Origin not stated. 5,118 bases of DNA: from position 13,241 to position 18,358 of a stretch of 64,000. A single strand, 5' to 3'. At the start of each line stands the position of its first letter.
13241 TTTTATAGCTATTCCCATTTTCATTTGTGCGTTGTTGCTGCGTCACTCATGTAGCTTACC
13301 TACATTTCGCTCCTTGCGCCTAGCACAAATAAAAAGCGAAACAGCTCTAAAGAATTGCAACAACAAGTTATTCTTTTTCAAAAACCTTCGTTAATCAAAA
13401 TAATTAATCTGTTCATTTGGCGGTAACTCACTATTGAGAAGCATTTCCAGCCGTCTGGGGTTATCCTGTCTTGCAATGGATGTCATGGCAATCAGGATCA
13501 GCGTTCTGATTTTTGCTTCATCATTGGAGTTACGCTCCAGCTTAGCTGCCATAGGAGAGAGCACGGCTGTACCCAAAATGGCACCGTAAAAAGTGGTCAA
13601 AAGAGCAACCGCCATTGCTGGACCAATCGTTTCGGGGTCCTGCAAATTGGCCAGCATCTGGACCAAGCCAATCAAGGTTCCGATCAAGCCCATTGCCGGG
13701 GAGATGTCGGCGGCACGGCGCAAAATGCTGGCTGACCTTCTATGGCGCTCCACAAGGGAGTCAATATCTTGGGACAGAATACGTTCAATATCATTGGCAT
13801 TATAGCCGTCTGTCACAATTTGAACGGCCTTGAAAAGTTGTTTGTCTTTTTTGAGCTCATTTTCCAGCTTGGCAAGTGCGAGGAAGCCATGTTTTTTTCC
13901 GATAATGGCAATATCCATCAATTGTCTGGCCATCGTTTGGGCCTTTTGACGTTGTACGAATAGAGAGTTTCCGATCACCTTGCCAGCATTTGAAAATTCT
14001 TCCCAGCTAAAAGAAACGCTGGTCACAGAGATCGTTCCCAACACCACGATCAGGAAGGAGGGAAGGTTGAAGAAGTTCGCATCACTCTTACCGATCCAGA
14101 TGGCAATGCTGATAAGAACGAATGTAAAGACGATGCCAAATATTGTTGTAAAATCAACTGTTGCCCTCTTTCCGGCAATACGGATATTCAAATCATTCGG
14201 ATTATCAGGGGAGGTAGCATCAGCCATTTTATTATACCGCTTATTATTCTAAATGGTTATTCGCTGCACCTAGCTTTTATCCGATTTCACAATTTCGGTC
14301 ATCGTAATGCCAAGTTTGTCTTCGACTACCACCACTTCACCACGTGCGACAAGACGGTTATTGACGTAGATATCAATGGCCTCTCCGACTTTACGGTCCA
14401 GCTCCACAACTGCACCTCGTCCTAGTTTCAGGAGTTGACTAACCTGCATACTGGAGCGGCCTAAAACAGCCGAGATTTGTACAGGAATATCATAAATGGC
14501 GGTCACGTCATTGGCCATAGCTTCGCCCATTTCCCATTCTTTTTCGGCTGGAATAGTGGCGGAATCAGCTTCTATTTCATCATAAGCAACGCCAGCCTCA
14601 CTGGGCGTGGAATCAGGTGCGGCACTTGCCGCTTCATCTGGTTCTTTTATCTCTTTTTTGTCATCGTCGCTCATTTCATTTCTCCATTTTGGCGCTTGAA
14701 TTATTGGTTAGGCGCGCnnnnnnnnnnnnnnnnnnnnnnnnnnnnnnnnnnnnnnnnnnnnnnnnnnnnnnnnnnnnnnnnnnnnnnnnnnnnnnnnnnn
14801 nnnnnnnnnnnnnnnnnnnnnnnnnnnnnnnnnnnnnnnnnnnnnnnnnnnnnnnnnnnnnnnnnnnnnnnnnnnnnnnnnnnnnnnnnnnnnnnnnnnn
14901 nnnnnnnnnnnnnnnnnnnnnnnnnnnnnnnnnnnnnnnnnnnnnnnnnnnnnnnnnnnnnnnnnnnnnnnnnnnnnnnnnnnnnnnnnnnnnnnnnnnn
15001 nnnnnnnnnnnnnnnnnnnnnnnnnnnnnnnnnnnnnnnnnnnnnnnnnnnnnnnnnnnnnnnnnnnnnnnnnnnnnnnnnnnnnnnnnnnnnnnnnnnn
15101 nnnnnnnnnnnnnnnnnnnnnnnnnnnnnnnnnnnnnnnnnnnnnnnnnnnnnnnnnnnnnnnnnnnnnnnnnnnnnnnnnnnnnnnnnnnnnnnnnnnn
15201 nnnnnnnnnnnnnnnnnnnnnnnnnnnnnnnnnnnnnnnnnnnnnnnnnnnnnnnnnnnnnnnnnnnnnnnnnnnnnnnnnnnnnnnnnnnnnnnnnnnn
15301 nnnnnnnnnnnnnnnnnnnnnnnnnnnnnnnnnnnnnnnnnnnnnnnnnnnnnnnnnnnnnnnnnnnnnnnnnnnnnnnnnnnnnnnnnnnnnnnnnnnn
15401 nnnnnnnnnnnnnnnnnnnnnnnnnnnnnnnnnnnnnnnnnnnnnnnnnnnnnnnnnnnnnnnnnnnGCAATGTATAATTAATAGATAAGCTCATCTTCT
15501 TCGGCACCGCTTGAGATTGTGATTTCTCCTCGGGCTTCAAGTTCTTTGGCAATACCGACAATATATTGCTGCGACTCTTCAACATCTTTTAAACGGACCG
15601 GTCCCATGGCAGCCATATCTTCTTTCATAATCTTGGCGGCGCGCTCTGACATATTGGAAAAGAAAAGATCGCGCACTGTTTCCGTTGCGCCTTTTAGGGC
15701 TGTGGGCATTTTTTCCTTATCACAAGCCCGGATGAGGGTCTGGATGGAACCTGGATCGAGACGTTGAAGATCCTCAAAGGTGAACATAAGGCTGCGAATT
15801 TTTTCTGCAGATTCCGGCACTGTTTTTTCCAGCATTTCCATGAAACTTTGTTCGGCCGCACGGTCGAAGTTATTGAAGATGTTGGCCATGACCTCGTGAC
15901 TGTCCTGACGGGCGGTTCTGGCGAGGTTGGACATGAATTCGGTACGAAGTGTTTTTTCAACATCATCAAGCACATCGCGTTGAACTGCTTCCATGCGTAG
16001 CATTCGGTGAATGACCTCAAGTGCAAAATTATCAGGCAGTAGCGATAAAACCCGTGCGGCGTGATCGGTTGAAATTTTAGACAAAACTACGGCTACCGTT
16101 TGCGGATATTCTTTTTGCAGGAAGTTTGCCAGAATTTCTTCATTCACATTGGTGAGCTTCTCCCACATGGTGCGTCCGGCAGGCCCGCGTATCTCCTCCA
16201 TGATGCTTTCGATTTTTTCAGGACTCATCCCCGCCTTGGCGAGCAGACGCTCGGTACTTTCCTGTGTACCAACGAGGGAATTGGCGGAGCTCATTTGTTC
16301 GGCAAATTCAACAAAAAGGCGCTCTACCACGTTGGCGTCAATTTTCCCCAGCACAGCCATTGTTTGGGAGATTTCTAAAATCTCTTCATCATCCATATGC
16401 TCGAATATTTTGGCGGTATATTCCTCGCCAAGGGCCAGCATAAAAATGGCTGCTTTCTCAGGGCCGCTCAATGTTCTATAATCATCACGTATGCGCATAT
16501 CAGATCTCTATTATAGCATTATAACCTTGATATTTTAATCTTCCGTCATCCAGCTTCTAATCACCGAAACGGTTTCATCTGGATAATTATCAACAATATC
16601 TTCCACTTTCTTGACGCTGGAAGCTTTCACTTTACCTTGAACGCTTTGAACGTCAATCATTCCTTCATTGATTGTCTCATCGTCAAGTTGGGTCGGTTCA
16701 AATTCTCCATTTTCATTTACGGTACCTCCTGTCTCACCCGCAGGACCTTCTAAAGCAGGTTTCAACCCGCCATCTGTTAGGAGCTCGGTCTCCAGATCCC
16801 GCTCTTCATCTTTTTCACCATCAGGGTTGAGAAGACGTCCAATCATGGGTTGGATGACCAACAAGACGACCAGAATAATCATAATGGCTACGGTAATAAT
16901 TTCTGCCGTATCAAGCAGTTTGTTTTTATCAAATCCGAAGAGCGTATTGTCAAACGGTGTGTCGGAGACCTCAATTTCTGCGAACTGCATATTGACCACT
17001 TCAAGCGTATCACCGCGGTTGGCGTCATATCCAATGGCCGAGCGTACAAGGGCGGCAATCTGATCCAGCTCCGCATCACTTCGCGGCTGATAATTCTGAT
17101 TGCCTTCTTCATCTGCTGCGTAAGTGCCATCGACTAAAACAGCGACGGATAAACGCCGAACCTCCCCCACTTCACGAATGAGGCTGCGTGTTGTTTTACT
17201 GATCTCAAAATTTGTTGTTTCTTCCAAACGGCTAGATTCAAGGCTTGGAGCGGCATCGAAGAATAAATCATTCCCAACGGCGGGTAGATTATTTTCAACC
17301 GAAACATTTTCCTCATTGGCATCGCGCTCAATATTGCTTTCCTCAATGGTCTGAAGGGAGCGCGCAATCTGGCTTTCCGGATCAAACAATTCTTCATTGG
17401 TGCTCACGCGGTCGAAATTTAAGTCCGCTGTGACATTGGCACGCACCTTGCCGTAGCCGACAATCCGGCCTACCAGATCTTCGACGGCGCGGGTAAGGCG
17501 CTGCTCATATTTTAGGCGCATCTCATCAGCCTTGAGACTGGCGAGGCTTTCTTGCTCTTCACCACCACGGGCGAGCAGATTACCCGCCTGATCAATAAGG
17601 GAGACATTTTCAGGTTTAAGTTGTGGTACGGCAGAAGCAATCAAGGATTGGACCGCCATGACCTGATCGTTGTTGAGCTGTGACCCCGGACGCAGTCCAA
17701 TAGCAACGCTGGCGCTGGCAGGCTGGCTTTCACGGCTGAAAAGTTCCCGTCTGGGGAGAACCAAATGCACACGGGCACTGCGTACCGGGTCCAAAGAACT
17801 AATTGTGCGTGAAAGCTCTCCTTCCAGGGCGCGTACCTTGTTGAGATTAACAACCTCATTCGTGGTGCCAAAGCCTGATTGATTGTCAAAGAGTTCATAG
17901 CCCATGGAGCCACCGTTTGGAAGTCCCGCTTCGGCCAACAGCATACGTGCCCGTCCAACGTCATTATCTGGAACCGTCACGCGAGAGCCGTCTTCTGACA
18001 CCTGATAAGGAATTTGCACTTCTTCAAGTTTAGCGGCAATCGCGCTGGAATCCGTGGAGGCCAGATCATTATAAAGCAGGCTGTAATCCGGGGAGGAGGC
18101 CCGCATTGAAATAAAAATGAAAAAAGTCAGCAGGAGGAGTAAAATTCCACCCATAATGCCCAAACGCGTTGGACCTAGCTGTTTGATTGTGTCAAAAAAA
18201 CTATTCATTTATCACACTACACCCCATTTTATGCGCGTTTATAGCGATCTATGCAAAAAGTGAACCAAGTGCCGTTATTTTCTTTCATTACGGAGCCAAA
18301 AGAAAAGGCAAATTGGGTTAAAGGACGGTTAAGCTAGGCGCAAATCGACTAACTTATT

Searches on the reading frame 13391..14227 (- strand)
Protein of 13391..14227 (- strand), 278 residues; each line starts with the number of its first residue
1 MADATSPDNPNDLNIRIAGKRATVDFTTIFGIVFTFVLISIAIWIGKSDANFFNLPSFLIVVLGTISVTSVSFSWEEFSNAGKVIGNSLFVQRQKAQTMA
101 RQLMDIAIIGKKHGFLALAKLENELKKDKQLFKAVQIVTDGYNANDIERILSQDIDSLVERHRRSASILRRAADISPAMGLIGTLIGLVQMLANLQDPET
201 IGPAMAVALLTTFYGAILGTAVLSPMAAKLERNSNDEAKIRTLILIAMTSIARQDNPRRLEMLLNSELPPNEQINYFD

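Call 46: search_protein_families(library=pfam, proteins=[window:13391-14227:-], max_evalue=0.0001)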
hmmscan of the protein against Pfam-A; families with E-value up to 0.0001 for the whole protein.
window:13391-14227:- (278 aa): 1 family
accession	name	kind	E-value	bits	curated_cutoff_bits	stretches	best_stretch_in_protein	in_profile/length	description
PF01618.21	MotA_ExbB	-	1.3e-24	86.8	22.9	1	128-239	7-123/127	MotA/TolQ/ExbB proton channel family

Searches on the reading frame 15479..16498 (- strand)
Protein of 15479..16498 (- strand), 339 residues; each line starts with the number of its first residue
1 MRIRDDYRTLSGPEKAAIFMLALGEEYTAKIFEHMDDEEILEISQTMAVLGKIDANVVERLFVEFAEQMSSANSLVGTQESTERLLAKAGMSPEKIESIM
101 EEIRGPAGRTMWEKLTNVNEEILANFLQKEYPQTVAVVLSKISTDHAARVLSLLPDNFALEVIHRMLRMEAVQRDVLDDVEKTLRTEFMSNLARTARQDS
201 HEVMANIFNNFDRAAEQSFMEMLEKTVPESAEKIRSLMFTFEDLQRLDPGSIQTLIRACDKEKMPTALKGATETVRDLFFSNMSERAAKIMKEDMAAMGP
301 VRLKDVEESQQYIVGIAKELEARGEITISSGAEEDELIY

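Call 46: search_protein_families(library=pfam, proteins=[window:15479-16498:-], max_evalue=0.0001)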
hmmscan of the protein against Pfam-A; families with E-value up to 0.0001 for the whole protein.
window:15479-16498:- (339 aa): 4 families
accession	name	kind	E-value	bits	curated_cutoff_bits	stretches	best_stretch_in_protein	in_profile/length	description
PF01706.21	FliG_C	-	3e-42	143.7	23.3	1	221-328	1-108/108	FliG C-terminal domain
PF14842.11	FliG_N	-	2.9e-32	111.8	25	1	10-112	2-104/104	FliG N-terminal domain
PF14841.11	FliG_M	-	1.3e-29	102.6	25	1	121-193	2-74/76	FliG middle domain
PF03448.22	MgtE_N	-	1.3e-09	38.9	25.9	0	111-166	30-85/102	MgtE intracellular N domain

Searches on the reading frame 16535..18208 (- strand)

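Call 46: search_protein_families(library=pfam, proteins=[window:16535-18208:-], max_evalue=0.0001)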
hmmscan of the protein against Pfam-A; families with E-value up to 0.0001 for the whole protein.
window:16535-18208:- (557 aa): 2 families
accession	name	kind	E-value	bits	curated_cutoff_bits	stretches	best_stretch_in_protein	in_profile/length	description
PF01514.23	YscJ_FliF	-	6.7e-64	215.5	24.4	1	38-213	2-178/179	Secretory protein of YscJ/FliF family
PF08345.17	YscJ_FliF_C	-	4.1e-42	144.5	23.8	1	248-409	3-147/147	Flagellar M-ring protein C-terminal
